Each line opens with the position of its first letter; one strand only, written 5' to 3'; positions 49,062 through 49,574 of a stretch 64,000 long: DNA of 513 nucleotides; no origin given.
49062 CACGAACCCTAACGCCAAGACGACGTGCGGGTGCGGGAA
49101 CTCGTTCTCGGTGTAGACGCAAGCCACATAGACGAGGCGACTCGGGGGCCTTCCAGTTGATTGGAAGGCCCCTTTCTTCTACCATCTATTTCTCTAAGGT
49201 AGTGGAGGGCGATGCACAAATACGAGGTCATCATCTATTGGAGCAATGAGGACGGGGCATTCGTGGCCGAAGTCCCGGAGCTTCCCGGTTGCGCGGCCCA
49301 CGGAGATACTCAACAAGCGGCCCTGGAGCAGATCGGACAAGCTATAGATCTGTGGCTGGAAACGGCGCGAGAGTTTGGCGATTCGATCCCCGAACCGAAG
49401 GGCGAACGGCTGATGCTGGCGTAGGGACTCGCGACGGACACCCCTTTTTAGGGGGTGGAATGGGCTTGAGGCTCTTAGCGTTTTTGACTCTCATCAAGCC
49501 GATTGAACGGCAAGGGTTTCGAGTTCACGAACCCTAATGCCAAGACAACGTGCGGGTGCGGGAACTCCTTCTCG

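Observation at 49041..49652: HicB-like gene flanked by 150-bp direct repeats that duplicate the iscA 3-prime end and terminator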

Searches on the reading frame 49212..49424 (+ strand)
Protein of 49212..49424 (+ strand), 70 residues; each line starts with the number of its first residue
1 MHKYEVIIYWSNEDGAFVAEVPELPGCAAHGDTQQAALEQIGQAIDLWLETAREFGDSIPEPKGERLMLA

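Call 5: search_protein_families(library=pfam, proteins=[window:49212-49424:+], max_evalue=0.01)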
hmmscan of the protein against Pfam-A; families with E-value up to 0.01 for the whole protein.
window:49212-49424:+ (70 aa): 4 families
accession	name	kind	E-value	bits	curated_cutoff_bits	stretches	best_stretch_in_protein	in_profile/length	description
PF15919.11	HicB_lk_antitox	-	7.5e-10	39.5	27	1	4-63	1-59/123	HicB_like antitoxin of bacterial toxin-antitoxin system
PF21748.3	UPF0150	-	1.8e-08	34.6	27.3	1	9-60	12-64/64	UPF0150-like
PF24113.1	DUF7387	-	0.00022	22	27.9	1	5-55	12-61/85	Family of unknown function (DUF7387)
PF08972.17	DUF1902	-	0.0042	17.6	22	1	4-49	2-47/74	Domain of unknown function (DUF1902)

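Call 11: find_encoding_contigs(protein=window:49212-49424:+, flank=4000, max_places=10)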
Protein window:49212-49424:+ (70 aa): 3 contigs read that carry it; 3 places shown.
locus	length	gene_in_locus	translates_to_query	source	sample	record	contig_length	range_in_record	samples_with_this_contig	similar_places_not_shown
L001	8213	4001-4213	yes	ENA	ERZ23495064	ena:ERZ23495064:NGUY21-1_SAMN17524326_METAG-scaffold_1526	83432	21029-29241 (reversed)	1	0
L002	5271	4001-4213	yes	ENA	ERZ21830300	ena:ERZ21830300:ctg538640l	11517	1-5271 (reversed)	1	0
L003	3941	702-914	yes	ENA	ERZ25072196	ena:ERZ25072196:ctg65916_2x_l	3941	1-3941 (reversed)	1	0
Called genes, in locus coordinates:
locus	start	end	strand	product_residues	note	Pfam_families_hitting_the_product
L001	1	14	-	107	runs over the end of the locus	-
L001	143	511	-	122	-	-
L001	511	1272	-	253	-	-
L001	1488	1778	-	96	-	-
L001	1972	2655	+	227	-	-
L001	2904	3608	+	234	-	-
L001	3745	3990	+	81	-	PF07927:HicA_toxin (weak)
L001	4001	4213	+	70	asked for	PF21748:UPF0150, PF15919:HicB_lk_antitox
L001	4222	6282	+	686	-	PF04313:HSDR_N, PF04851:ResIII, PF18766:SWI2_SNF2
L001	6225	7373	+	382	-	PF22679:T1R_D3-like (weak), PF11867:T1RH-like_C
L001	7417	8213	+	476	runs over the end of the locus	-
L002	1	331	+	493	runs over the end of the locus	PF02550:AcetylCoA_hydro, PF13336:AcetylCoA_hyd_C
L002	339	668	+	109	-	-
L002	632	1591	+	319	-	PF13336:AcetylCoA_hyd_C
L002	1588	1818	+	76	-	PF13336:AcetylCoA_hyd_C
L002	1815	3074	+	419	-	PF19538:DUF6062 (faint)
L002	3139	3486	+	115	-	PF01521:Fe-S_biosyn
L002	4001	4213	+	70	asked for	PF21748:UPF0150, PF15919:HicB_lk_antitox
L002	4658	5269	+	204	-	?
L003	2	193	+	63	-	?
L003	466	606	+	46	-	PF01521:Fe-S_biosyn (weak)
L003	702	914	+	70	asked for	PF21748:UPF0150, PF15919:HicB_lk_antitox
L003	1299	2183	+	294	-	PF01571:GCV_T, PF08669:GCV_T_C (weak)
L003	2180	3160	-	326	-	-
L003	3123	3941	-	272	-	?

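Call 46: search_protein_families(library=pfam, proteins=[L002:3738-3989:+, L001:3745-3990:+, L001:4222-6282:+], max_evalue=0.01)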
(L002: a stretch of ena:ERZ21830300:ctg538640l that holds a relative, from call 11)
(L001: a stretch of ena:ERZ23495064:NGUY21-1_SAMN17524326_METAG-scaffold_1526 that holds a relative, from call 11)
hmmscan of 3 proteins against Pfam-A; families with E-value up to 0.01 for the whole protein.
L002:3738-3989:+ (83 aa): 1 family
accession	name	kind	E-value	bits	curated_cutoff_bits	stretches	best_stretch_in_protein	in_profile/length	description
PF07927.17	HicA_toxin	-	1.1e-07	32.2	27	1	26-75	2-53/58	HicA toxin of bacterial toxin-antitoxin,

L001:3745-3990:+ (81 aa): 1 family
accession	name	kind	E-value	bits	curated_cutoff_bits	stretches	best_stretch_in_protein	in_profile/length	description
PF07927.17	HicA_toxin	-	5.2e-06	26.9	27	1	24-73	2-53/58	HicA toxin of bacterial toxin-antitoxin,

L001:4222-6282:+ (686 aa): 3 families
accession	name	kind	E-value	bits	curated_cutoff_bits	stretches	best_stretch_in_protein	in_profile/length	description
PF18766.7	SWI2_SNF2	-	5.2e-76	255.6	26.7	1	271-531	1-220/221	SWI2/SNF2 ATPase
PF04313.20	HSDR_N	-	3.2e-47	161.4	25.1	1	4-212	2-198/198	Type I restriction enzyme R protein N terminus (HSDR_N)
PF04851.21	ResIII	-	5.1e-18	65.9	22.5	1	315-463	22-162/164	Type III restriction enzyme, res subunit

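Call 48: find_homologous_proteins(query=L002:3738-3989:+, max_evalue=1e-10)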
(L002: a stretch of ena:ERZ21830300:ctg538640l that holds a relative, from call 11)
Query L002:3738-3989:+ (83 aa): 2749 proteins with E <= 1e-10 among 2812 candidates; the best 120 are listed.
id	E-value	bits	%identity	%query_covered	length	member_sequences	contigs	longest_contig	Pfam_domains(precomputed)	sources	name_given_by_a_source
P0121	5.8e-46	171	95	100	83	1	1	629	PF07927.18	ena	-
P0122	1.1e-45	170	95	100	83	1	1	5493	PF07927.18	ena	-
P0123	4.4e-45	168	94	100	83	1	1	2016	PF07927.18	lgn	-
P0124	3.8e-37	143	81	98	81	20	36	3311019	PF07927.18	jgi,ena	jgi:hypothetical protein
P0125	6.9e-37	142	83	98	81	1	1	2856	PF07927.18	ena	-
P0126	7.8e-37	142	81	98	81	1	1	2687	PF07927.18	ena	-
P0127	2.1e-36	141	80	98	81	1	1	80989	PF07927.18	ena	-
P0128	7.7e-36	139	81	98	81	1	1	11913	PF07927.18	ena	-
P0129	8.6e-36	139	80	98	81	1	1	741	PF07927.18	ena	-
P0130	3.2e-35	137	79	98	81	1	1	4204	PF07927.18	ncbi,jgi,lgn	-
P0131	4.1e-35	137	80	98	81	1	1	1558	PF07927.18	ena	-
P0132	4.6e-35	136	80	98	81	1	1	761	PF07927.18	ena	-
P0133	6.4e-35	136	83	93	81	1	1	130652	PF07927.18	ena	-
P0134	6.9e-35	136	78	98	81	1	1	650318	PF07927.18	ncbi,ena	-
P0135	7.8e-35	136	79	98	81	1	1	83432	PF07927.18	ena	-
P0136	1.6e-34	135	75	98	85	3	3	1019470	PF07927.18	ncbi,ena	-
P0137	2.1e-34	134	77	98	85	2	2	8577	PF07927.18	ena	-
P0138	2.8e-34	134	78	98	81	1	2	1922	PF07927.18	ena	-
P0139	4.3e-34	133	78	98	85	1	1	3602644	PF07927.18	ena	-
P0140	4.8e-34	133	75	98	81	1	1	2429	PF07927.18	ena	-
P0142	6.6e-34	133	80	98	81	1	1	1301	PF07927.18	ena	-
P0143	7.1e-34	133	78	93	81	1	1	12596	PF07927.18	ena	-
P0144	7.1e-34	133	78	95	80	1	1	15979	PF07927.18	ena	-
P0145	7.7e-34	133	78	95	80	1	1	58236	PF07927.18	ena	-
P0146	8.0e-34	132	78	95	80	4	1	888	PF07927.18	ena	-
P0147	8.5e-34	132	74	98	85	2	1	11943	PF07927.18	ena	-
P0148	9.1e-34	132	80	98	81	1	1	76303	PF07927.18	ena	-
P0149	1.3e-33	132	74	98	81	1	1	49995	PF07927.18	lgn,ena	-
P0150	1.5e-33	132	77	98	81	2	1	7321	PF07927.18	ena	-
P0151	1.8e-33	131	74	98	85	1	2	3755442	PF07927.18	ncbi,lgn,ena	-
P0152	1.8e-33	131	78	95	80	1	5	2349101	PF07927.18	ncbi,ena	-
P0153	2.6e-33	131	74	98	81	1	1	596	PF07927.18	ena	-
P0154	3.0e-33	131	75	98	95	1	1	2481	PF07927.18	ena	-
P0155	3.1e-33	131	77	98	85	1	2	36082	PF07927.18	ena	-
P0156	4.0e-33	130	80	95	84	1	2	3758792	PF07927.18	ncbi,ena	-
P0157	4.3e-33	130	75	98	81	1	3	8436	PF07927.18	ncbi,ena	-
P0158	5.6e-33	130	79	93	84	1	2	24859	PF07927.18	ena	-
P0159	7.1e-33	129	75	98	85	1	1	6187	PF07927.18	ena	-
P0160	7.2e-33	129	83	87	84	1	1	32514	PF07927.18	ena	-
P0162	8.5e-33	129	77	95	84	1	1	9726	PF07927.18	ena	-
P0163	8.5e-33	129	77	95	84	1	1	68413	PF07927.18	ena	-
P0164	1.0e-32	129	79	93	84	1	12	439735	PF07927.18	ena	-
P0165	1.1e-32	129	78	93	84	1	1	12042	PF07927.18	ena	-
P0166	1.1e-32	129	81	93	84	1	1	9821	PF07927.18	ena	-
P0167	1.2e-32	129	75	98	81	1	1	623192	PF07927.18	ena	-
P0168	1.2e-32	129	75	98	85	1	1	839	PF07927.18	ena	-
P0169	1.2e-32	129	77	98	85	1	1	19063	PF07927.18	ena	-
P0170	1.3e-32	129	75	98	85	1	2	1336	PF07927.18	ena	-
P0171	1.3e-32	129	83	87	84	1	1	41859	PF07927.18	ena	-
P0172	1.4e-32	129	74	98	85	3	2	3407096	PF07927.18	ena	-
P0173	1.5e-32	128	74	98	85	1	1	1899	PF07927.18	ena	-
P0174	1.5e-32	128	80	92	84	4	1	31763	PF07927.18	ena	-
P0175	1.6e-32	128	83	87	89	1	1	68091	PF07927.18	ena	-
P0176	1.6e-32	128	73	98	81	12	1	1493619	PF07927.18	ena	-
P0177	1.8e-32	128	78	95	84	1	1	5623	PF07927.18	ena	-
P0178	2.0e-32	128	78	81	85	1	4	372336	PF07927.18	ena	-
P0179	2.0e-32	128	78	81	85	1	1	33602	PF07927.18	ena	-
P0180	2.3e-32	128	81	93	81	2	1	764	PF07927.18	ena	-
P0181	3.5e-32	127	74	98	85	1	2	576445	PF07927.18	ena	-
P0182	3.5e-32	127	73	95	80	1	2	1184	PF07927.18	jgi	-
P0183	3.5e-32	127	71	94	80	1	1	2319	PF07927.18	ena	-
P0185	3.8e-32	127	78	93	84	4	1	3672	PF07927.18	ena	-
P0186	3.9e-32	127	77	93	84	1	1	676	PF07927.18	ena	-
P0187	3.9e-32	127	78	93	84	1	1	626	PF07927.18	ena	-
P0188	4.6e-32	127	76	95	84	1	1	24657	PF07927.18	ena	-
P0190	5.0e-32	127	82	87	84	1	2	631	PF07927.18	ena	-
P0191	5.2e-32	127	76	95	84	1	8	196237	PF07927.18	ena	-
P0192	5.4e-32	127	80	92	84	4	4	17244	PF07927.18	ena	-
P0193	5.4e-32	127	78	93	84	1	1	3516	PF07927.18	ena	-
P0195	6.2e-32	127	72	98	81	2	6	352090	PF07927.18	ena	-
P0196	6.3e-32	126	76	95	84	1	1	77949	PF07927.18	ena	-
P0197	6.7e-32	126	77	95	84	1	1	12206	PF07927.18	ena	-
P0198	6.9e-32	126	81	89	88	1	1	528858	PF07927.18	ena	-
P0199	7.1e-32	126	76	95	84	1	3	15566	PF07927.18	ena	-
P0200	7.2e-32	126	86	83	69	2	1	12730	PF07927.18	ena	-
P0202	8.2e-32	126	76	95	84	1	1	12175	PF07927.18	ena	-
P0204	9.8e-32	126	71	95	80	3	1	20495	PF07927.18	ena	-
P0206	1.0e-31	126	76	95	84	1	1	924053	PF07927.18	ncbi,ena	-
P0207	1.0e-31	126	73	98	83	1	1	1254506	PF07927.18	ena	-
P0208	1.0e-31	126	81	87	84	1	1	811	PF07927.18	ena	-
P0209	1.2e-31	126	75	98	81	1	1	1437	PF07927.18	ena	-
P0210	1.3e-31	125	74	98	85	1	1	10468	PF07927.18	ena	-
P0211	1.4e-31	125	76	95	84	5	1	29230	PF07927.18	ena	-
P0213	1.6e-31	125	78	93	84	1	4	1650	PF07927.18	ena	-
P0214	1.7e-31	125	73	98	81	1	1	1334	PF07927.18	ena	-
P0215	1.8e-31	125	77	93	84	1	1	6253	PF07927.18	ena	-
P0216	1.8e-31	125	69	94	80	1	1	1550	PF07927.18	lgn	-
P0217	1.9e-31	125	76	95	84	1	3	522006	PF07927.18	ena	-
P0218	2.3e-31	125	79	93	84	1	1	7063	PF07927.18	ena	-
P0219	2.3e-31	125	75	95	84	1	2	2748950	PF07927.18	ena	-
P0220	2.3e-31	125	79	92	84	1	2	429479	PF07927.18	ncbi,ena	-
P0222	2.5e-31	125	76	95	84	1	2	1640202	PF07927.18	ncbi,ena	-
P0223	2.6e-31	125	79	92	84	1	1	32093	PF07927.18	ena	-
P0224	2.6e-31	125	76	95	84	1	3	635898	PF07927.18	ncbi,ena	-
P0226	3.4e-31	124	78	89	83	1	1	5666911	PF07927.18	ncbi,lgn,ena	-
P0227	3.4e-31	124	81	87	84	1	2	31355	PF07927.18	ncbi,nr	ncbi:MAG: type II toxin-antitoxin system HicA family toxin [Chloroflexota bacterium]|nr:type II toxi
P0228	3.5e-31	124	73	98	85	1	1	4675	PF07927.18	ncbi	-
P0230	3.7e-31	124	72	98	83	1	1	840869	PF07927.18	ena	-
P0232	4.4e-31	124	78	93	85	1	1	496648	PF07927.18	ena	-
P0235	4.9e-31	124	76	92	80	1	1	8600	PF07927.18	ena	-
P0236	5.0e-31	124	72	98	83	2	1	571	PF07927.18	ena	-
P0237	5.2e-31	124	80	89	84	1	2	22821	PF07927.18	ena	-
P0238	6.8e-31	123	74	98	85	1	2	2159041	PF07927.18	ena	-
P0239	6.8e-31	123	78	93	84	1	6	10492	PF07927.18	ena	-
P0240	7.3e-31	123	75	95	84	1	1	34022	PF07927.18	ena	-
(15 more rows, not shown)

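Call 49: find_encoding_contigs(protein=P0122, flank=3000, max_places=4)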
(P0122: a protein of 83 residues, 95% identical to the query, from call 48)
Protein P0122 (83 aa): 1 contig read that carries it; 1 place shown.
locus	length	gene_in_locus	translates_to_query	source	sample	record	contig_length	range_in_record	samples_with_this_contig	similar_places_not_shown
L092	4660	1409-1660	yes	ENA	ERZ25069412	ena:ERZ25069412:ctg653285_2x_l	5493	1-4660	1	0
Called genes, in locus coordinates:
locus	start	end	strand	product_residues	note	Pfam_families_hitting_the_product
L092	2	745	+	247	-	?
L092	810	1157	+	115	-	PF01521:Fe-S_biosyn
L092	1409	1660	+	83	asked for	PF07927:HicA_toxin (weak)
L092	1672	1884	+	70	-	PF21748:UPF0150, PF15919:HicB_lk_antitox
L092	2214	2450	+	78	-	PF01571:GCV_T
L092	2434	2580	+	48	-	-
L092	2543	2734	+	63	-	-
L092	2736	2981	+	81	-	-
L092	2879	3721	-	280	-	-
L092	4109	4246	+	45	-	-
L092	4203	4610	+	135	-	-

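Call 50: find_encoding_contigs(protein=P0124, flank=2500, max_places=10)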
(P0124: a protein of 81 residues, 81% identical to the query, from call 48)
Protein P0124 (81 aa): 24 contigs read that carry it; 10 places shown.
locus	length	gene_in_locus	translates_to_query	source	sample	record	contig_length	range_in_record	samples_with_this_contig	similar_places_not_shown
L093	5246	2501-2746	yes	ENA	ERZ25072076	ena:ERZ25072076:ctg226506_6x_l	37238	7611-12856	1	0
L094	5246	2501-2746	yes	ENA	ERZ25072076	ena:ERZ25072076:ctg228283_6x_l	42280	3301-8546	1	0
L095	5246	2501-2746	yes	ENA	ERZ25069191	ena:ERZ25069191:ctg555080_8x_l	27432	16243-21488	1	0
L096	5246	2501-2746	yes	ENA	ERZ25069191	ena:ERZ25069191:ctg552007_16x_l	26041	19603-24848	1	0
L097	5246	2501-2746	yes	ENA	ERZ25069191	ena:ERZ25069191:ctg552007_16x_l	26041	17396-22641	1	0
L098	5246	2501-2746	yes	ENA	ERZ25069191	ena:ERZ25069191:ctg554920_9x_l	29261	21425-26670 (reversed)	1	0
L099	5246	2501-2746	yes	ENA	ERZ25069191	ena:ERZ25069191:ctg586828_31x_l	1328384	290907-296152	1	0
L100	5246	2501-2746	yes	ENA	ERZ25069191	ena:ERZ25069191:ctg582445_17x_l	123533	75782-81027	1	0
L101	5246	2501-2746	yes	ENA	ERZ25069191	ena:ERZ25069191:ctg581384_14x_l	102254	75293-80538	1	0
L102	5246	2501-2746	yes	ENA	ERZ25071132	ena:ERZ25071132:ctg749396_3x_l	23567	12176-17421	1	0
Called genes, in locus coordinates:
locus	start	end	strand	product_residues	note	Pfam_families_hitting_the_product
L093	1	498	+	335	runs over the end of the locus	PF16263:DUF4917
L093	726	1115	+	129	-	PF08937:ThsB_TIR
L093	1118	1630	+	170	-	PF24838:8xMP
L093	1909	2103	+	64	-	-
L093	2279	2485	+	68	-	PF04255:DUF433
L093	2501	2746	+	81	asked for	PF07927:HicA_toxin (weak)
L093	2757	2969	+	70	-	PF21748:UPF0150, PF15919:HicB_lk_antitox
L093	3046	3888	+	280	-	PF04313:HSDR_N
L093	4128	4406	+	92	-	-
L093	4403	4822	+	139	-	PF01850:PIN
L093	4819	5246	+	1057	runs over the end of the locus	PF04313:HSDR_N, PF04851:ResIII, PF18766:SWI2_SNF2, PF22679:T1R_D3-like, PF11867:T1RH-like_C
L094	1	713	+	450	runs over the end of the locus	PF01909:NTP_transf_2 (faint), PF18765:Polbeta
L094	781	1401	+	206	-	-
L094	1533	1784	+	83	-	-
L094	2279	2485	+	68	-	PF04255:DUF433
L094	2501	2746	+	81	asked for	PF07927:HicA_toxin (weak)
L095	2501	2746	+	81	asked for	PF07927:HicA_toxin (weak)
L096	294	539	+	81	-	PF07927:HicA_toxin (weak)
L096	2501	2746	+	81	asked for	PF07927:HicA_toxin (weak)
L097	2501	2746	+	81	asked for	PF07927:HicA_toxin (weak)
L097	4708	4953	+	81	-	PF07927:HicA_toxin (weak)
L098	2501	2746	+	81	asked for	PF07927:HicA_toxin (weak)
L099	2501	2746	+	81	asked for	PF07927:HicA_toxin (weak)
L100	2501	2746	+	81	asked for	PF07927:HicA_toxin (weak)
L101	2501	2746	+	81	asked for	PF07927:HicA_toxin (weak)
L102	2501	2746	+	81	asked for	PF07927:HicA_toxin (weak)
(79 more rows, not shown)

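Call 72: find_related_loci(query=L002:3738-3989:+, collection=viral_contigs, flank=3000)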
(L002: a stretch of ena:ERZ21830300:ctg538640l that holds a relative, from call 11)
Query L002:3738-3989:+ (83 aa) in viral_contigs; peptide patterns used: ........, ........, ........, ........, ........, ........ (x = any residue, [..] = any of these).
29 stretches matched a pattern; 14 encode a relative of the query (tblastn E <= 1e-3); 14 distinct loci.
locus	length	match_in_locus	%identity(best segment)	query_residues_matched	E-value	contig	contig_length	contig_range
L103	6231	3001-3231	45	7-83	5e-21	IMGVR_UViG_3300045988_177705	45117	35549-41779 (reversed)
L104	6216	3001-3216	49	12-83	3e-20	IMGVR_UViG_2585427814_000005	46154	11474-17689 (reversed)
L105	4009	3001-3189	49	13-75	6e-17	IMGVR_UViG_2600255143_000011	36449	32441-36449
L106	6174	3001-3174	36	22-79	2e-7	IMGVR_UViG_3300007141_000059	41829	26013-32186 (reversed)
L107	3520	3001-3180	33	22-81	3e-7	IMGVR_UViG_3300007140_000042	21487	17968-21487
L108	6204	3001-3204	33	14-81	5e-7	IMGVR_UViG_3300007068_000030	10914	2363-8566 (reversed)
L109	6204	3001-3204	32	14-81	9e-7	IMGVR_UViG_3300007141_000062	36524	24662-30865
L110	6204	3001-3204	32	14-81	1e-6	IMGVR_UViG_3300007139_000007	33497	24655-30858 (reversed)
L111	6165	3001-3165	33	23-78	2e-6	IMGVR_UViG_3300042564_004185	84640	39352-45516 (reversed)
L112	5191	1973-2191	39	12-80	2e-6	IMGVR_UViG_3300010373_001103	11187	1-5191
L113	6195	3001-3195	33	14-78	5e-6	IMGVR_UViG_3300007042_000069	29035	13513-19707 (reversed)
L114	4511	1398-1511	41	40-78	5e-6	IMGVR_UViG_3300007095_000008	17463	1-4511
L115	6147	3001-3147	46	30-78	1e-5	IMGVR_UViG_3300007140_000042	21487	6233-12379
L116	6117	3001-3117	40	42-81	1e-5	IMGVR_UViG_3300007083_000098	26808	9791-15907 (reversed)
